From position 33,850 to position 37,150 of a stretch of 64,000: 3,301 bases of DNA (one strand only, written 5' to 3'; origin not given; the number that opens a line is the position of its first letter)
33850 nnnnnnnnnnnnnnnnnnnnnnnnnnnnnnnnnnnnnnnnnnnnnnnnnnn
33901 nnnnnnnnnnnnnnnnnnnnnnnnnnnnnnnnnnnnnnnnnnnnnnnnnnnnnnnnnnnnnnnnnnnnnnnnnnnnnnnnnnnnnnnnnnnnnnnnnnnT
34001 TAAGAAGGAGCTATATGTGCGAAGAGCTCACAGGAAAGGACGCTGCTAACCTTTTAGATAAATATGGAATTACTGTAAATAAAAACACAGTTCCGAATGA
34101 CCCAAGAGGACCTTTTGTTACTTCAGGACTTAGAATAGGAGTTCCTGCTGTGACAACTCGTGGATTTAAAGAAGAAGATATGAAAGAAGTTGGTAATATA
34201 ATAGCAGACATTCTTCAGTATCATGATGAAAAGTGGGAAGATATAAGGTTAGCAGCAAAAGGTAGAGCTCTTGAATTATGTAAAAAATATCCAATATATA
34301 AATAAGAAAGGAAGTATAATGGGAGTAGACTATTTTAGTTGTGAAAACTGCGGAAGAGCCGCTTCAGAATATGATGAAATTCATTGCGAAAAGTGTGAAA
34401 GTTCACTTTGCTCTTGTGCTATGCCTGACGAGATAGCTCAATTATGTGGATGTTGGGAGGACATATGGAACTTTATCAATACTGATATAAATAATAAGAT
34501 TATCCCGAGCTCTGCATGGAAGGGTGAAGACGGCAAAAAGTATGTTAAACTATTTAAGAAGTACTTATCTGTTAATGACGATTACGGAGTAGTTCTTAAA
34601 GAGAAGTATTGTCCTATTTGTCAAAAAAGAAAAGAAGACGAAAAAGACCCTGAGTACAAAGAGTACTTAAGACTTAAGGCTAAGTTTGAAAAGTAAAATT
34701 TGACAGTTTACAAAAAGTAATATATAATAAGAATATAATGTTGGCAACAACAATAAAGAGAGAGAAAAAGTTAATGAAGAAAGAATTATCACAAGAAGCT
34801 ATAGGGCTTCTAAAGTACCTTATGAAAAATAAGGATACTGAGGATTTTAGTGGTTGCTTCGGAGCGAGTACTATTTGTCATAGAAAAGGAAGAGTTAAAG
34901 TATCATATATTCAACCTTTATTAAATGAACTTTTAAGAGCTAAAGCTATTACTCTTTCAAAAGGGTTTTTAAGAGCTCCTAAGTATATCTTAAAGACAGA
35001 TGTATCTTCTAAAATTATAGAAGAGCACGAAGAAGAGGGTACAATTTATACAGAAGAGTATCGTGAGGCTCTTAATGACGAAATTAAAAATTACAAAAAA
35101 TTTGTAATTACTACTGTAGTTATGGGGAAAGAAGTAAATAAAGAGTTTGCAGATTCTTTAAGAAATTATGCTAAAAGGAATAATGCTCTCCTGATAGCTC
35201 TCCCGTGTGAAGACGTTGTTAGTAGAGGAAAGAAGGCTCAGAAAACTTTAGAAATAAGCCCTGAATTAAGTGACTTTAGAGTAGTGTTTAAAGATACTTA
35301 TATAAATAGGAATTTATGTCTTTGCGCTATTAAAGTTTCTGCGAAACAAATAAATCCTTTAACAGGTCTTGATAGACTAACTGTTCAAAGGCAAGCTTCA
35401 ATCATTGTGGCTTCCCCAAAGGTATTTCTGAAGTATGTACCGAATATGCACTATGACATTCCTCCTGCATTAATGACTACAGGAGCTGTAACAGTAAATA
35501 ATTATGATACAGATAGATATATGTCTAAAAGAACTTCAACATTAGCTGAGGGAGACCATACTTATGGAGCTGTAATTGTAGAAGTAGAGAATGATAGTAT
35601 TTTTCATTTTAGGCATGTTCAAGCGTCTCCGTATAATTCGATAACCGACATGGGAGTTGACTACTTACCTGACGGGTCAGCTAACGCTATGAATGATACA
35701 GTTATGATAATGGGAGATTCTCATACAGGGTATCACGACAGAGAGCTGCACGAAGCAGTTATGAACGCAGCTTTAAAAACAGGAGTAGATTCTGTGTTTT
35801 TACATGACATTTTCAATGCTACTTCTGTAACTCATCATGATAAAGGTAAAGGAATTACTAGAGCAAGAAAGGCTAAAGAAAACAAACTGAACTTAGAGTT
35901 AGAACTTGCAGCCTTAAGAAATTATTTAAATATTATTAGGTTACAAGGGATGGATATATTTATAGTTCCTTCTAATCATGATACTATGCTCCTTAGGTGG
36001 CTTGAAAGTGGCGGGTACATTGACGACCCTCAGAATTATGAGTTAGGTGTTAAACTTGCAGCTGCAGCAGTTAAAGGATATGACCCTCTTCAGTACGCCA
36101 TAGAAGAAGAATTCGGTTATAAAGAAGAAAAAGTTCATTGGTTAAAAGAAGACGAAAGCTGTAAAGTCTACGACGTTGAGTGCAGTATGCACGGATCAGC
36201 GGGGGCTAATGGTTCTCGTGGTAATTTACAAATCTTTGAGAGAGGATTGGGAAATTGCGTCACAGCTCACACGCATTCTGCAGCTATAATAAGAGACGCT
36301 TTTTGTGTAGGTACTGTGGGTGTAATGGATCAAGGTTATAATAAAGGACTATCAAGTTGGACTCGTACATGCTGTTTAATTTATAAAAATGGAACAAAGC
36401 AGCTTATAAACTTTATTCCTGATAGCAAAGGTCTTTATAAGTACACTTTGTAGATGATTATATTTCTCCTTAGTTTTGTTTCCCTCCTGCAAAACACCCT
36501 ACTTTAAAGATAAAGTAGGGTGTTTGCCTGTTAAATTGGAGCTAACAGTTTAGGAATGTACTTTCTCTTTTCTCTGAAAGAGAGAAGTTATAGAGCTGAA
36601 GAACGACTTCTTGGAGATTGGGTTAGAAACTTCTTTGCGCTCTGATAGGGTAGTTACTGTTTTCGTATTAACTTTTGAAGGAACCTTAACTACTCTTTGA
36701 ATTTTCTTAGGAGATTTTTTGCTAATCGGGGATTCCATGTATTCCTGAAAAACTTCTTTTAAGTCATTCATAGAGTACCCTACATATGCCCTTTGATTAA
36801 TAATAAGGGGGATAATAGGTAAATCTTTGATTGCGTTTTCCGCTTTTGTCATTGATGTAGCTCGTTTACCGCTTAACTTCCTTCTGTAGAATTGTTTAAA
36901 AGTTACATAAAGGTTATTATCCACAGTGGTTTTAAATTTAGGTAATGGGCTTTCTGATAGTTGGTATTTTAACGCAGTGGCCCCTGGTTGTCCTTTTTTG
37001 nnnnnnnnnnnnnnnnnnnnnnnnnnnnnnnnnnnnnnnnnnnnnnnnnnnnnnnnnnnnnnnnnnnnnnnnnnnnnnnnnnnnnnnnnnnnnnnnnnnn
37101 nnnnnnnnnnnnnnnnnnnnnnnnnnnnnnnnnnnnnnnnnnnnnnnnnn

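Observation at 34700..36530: Stand-alone promoter-gene-terminator cassette encoding a 571-aa protein with an unknown N-terminal domain and a C-terminal metallophosphoesterase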

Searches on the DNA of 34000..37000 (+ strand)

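Call 5: search_dna_similar(query=window:34000-37000:+, collection=phages, mode=near)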
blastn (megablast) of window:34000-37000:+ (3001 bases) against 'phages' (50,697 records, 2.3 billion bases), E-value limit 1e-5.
No match.

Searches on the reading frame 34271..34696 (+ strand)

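Call 4: search_protein_families(library=phrogs, proteins=[window:34271-34696:+], max_evalue=0.01)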
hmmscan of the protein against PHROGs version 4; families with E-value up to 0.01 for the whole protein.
window:34271-34696:+ (141 aa): 0 families

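Call 33: search_protein_families(library=pfam, proteins=[window:34319-34696:+], max_evalue=0.1)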
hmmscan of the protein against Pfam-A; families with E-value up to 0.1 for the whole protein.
window:34319-34696:+ (125 aa): 2 families
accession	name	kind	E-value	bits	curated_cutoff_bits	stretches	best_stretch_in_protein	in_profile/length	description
PF08209.17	Sgf11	-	0.049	13.6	26.4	1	4-13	3-12/33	Sgf11 (transcriptional regulation protein)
PF23137.1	HVO_0758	-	0.06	13.6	27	1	17-45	17-45/55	HVO_0758 mu-protein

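Call 79: search_protein_families(library=ncbifam, proteins=[window:34319-34696:+], max_evalue=0.01)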
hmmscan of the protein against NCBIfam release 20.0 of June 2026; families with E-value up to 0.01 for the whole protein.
window:34319-34696:+ (125 aa): 0 families
